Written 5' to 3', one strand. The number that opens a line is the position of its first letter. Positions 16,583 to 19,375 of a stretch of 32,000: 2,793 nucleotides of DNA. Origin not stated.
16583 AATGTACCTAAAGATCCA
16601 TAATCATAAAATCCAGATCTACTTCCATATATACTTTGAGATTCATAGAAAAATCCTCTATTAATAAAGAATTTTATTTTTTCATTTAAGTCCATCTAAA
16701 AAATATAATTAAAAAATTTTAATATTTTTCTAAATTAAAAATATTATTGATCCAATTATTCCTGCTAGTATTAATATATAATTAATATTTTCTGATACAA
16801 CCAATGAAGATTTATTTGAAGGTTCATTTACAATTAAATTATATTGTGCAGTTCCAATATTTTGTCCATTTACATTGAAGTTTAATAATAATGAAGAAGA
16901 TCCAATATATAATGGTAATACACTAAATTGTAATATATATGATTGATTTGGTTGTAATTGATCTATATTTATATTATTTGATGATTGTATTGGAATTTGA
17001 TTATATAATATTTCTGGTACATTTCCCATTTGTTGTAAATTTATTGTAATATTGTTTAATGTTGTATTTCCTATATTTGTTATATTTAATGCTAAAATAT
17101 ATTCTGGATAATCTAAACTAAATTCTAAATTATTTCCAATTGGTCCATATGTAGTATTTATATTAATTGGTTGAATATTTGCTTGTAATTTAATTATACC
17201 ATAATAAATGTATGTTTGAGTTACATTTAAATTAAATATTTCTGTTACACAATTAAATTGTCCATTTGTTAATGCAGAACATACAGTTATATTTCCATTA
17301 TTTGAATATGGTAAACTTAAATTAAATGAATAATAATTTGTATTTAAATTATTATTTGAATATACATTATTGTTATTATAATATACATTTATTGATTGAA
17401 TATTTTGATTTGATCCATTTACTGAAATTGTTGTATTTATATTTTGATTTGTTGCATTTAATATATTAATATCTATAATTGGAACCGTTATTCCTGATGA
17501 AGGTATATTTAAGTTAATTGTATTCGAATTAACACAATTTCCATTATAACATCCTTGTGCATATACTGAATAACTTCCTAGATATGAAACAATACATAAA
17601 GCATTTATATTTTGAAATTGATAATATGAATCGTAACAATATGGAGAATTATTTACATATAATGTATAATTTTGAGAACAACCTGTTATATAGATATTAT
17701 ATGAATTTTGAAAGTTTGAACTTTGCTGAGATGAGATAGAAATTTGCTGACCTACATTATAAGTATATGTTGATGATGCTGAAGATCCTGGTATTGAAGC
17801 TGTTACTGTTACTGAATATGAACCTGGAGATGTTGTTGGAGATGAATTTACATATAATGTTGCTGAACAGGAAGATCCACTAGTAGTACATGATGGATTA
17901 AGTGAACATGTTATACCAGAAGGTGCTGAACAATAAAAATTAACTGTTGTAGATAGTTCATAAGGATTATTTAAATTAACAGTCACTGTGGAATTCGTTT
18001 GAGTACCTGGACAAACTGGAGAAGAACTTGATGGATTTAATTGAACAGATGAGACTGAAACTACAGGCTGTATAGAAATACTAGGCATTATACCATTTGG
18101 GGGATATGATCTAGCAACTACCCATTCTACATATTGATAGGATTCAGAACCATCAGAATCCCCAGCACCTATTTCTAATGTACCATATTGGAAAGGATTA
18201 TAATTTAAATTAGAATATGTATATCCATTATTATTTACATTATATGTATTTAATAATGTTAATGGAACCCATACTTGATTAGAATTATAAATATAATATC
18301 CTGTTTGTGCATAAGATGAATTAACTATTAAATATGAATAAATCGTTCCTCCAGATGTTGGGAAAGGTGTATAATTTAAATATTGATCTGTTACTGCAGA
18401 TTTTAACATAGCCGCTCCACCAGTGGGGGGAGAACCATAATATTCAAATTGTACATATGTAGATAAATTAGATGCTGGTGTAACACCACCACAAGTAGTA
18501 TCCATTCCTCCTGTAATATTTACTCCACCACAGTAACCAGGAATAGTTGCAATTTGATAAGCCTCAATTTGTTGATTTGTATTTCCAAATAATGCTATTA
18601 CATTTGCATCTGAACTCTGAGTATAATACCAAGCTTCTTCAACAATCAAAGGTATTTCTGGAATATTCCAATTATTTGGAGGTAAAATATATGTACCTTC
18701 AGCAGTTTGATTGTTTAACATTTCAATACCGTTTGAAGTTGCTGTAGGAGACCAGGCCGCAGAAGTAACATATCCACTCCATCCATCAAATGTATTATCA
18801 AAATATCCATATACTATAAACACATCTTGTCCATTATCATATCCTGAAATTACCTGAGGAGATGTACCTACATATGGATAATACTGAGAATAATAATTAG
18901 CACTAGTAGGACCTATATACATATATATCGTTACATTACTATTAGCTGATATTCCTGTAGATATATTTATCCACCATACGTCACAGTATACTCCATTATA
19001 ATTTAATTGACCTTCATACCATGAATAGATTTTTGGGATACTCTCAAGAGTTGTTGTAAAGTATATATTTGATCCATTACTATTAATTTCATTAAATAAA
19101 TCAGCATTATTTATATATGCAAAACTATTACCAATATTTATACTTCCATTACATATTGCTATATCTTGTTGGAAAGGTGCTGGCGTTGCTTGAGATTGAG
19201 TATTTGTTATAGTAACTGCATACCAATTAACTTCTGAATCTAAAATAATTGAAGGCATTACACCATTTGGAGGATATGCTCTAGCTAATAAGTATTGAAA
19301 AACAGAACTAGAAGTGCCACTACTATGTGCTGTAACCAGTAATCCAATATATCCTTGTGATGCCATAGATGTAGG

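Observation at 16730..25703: Head-to-tail array of three modular, secreted, sequon-rich paralogs: candidate variable surface / host-contact system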

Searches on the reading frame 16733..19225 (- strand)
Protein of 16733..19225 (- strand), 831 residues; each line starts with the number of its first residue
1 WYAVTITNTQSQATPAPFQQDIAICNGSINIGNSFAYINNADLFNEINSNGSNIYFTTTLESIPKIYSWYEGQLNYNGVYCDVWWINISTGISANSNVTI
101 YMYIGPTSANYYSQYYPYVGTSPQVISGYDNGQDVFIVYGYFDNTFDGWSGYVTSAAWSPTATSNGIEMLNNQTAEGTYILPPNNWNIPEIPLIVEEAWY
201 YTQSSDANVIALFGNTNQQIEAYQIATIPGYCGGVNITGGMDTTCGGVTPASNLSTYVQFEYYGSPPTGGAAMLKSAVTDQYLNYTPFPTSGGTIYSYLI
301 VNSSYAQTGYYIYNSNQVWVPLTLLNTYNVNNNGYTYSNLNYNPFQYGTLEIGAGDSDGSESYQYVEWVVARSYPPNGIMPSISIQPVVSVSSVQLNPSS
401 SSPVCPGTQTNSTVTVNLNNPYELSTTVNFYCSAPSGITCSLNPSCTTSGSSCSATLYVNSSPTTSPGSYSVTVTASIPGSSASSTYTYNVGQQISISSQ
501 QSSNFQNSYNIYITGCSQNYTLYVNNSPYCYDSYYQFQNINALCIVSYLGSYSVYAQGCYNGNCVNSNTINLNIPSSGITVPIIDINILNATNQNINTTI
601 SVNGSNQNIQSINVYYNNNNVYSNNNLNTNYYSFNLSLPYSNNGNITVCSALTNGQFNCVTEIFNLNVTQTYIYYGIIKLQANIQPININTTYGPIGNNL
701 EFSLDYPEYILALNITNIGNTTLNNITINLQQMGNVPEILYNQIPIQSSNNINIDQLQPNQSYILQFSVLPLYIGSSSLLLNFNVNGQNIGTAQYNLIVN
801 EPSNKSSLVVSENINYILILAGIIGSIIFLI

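Call 34: predict_structure(alignment_id=A2)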
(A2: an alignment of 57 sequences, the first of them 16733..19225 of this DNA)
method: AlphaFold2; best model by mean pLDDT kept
length: 831 residues; sequences in the alignment: 57
mean_pLDDT: 73.7   pTM: 0.47
mean pLDDT of the five models: 73.7, 73.3, 72.2, 69.6, 69.6
residues with pLDDT >= 90: 149; 70-90: 387; 50-70: 191; < 50: 104
segments of 3 or more residues with pLDDT < 50: 108-135, 233-241, 330-332, 502-506, 531-542, 576-582, 664-675, 690-696, 804-817
pLDDT, mean of each block of 10 residues (from residue 1): 84 69 79 64 82 80 66 74 77 86 68 40 34 55 84 90 92 91 79 84 81 93 73 44 74 93 85 92 87 84 87 64 52 75 88 87 88 59 79 95 84 93 87 95 92 95 85 90 94 66 51 59 60 41 55 65 65 48 53 63 68 79 78 73 67 69 42 54 69 54 79 83 85 80 73 86 86 82 82 80 45 43 67 54
secondary structure, 60 per line:
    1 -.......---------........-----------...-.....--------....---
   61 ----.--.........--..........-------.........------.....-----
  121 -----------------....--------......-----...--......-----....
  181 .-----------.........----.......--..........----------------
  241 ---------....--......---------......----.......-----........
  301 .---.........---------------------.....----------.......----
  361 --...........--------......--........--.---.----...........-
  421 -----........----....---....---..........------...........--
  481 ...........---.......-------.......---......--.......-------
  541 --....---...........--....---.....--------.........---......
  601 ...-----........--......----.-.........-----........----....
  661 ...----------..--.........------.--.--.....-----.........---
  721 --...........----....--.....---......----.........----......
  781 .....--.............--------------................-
elements in order (helices of 4 or more, strands of 3 or more residues): E2-8 E18-25 E37-39 H41-45 E54-57 E68-76 E79-88 E96-104 H111-115 E138-141 E150-155 E161-163 E166-171 E177-181 E193-201 E206-212 E215-221 E250-253 E256-261 E271-276 E281-287 E293-301 E305-313 E335-339 E350-356 E363-373 E382-387 E390-397 E409-419 E426-433 E438-441 E445-448 E452-461 E468-478 E481-491 E495-501 E509-515 E519-524 E527-533 E543-546 E550-560 E563-566 E570-574 E583-591 E595-603 E609-616 E619-624 E631-639 E645-652 E657-663 E678-686 E699-703 E709-717 E723-733 E738-741 E752-757 E762-770 E775-785 E788-800 H815-830

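Call 38: find_related_loci(query=A1, collection=genome_contigs, flank=10000)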
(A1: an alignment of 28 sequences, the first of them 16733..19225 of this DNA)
Query A1 (831 aa) in genome_contigs; peptide patterns used: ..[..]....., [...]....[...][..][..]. (x = any residue, [..] = any of these).
83 stretches matched a pattern; 45 encode a relative of the query (tblastn E <= 1e-3); 43 distinct loci.
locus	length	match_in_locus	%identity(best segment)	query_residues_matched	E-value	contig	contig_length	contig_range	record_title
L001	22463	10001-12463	78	1-831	0e+0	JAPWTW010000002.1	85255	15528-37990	MAG: Candidatus Nanopusillus sp. isolate RSNS12 scaffold_35_c1, whole genome shotgun sequence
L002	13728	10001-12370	66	1-831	0e+0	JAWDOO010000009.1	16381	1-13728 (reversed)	MAG: Candidatus Nanopusillus sp. isolate RHS.bin.5 NODE_145_length_16381_cov_20.0253, whole genome shotgun sequence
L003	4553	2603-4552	72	1-649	0e+0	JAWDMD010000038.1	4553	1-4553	MAG: Candidatus Nanopusillus sp. isolate DS.bin.8 NODE_2315_length_4553_cov_18.9898, whole genome shotgun sequence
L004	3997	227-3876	88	1-831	0e+0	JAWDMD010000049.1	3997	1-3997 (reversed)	MAG: Candidatus Nanopusillus sp. isolate DS.bin.8 NODE_2843_length_3997_cov_18.0377, whole genome shotgun sequence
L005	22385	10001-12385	63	1-831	4e-172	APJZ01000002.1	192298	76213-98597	Candidatus Nanobsidianus stetteri Nst1_C2, whole genome shotgun sequence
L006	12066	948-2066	72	2-385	7e-164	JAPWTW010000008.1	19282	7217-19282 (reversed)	MAG: Candidatus Nanopusillus sp. isolate RSNS12 scaffold_556_c1, whole genome shotgun sequence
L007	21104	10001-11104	70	4-385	4e-156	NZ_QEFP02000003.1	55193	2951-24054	Candidatus Nanobsidianus stetteri isolate SCGC AB-777_F03 Ga0188911_102, whole genome shotgun sequence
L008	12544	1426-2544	71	4-382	6e-156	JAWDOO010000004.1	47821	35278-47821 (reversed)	MAG: Candidatus Nanopusillus sp. isolate RHS.bin.5 NODE_28_length_47821_cov_23.0991, whole genome shotgun sequence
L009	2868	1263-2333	70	15-385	4e-164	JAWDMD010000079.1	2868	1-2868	MAG: Candidatus Nanopusillus sp. isolate DS.bin.8 NODE_4559_length_2868_cov_17.1624, whole genome shotgun sequence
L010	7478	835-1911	69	4-383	3e-152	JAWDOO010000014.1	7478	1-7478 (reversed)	MAG: Candidatus Nanopusillus sp. isolate RHS.bin.5 NODE_458_length_7478_cov_19.0542, whole genome shotgun sequence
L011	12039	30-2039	67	1-396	4e-149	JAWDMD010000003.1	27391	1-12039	MAG: Candidatus Nanopusillus sp. isolate DS.bin.8 NODE_87_length_27391_cov_25.3233, whole genome shotgun sequence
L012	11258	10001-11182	64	4-385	2e-147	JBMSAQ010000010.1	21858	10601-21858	MAG: Candidatus Nanopusillus sp. isolate Nanopusillus-CON-C-r01 Nanopusillus-CON-C-r01_k141_490292, whole genome shotgun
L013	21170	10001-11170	68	4-385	3e-147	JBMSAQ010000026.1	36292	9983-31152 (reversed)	MAG: Candidatus Nanopusillus sp. isolate Nanopusillus-CON-C-r01 Nanopusillus-CON-C-r01_k141_132460, whole genome shotgun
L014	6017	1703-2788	70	4-385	4e-148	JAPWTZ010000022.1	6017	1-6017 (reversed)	MAG: Candidatus Nanopusillus sp. isolate RSNS15 scaffold_2658_c1, whole genome shotgun sequence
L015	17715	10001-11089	66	2-385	6e-144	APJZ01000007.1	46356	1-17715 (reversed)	Candidatus Nanobsidianus stetteri Nst1_C7, whole genome shotgun sequence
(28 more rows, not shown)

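Call 40: fold_search(model_id=the predicted structure, library=pdb)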
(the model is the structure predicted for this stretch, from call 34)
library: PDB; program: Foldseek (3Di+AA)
matches with E <= 10: 1641; with E <= 0.001: 217
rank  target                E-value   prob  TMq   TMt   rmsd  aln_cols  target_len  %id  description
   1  2v5y                  3.9e-12  1.00  0.14  0.18  36.7       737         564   10  Crystal structure of the receptor protein tyrosine phosphatase mu ectodomain (released 2007-09-11)
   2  7nyc_A                5.1e-11  1.00  0.14  0.09  47.7       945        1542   10  cryoEM structure of 3C9-sMAC (released 2021-10-06)
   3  9ijj_C                1.6e-10  1.00  0.17  0.15  33.6       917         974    7  In situ structure of the central apparatus in mouse sperm axoneme. (released 2025-06-04)
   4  4a5w_A                1.2e-09  1.00  0.14  0.09  46.0       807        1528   10  Crystal structure of C5b6 (released 2012-03-14)
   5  7sqc_2B               1.4e-09  1.00  0.12  0.13  36.9       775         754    9  Ciliary C1 central pair apparatus isolated from Chlamydomonas reinhardtii (released 2022-04-13)
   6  6h03_A                3.3e-09  1.00  0.15  0.11  45.0       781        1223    9  OPEN CONFORMATION OF THE MEMBRANE ATTACK COMPLEX (released 2018-12-19)
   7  7sqc_O0               3.6e-09  1.00  0.13  0.10  43.6       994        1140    9  Ciliary C1 central pair apparatus isolated from Chlamydomonas reinhardtii (released 2022-04-13)
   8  6h04_A                4.2e-09  1.00  0.15  0.11  44.8       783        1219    9  Closed conformation of the Membrane Attack Complex (released 2018-12-19)
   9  9ijj_4J               6.8e-09  1.00  0.12  0.13  32.8       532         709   10  In situ structure of the central apparatus in mouse sperm axoneme. (released 2025-06-04)
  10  6a8p_A                7.9e-09  1.00  0.18  0.20  19.0       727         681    8  Transglutaminase 2 mutant G224V in complex with GTP (released 2018-09-26)
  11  7som_D                9.1e-09  1.00  0.16  0.09  25.7       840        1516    8  Ciliary C2 central pair apparatus isolated from Chlamydomonas reinhardtii (released 2022-04-13)
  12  9ijj_4I               1.0e-08  1.00  0.13  0.05  47.8       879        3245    8  In situ structure of the central apparatus in mouse sperm axoneme. (released 2025-06-04)
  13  6kzb_A                1.0e-08  1.00  0.17  0.19  18.9       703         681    8  Transglutaminase2 complexed with calcium (released 2020-12-09)
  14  8b0g_A                1.2e-08  1.00  0.14  0.10  52.1      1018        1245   10  2C9, C5b9-CD59 structure (released 2023-02-22)
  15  7q61_A                1.5e-08  1.00  0.15  0.12  48.2       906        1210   10  Structure of TEV conjugated A2ML1 (A2ML1-TC) (released 2022-04-20)
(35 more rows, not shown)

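Call 87: search_solved_structures(query=A1, max_evalue=1)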
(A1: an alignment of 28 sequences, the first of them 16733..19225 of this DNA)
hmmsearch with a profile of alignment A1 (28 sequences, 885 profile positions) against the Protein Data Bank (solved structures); distinct sequences matched with E-value up to 1: 3.
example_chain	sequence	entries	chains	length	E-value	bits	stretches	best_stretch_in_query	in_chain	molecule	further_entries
3j4b_A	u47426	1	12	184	0.16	13.4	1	488-556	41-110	Tail tubular protein A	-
7box_M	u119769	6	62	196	0.17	13.3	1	487-556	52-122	Tail adaptor protein gp11 | Tail tubular protein gp11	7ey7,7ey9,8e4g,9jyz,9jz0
6r21_M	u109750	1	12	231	0.24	12.9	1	487-556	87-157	Tail tubular protein gp11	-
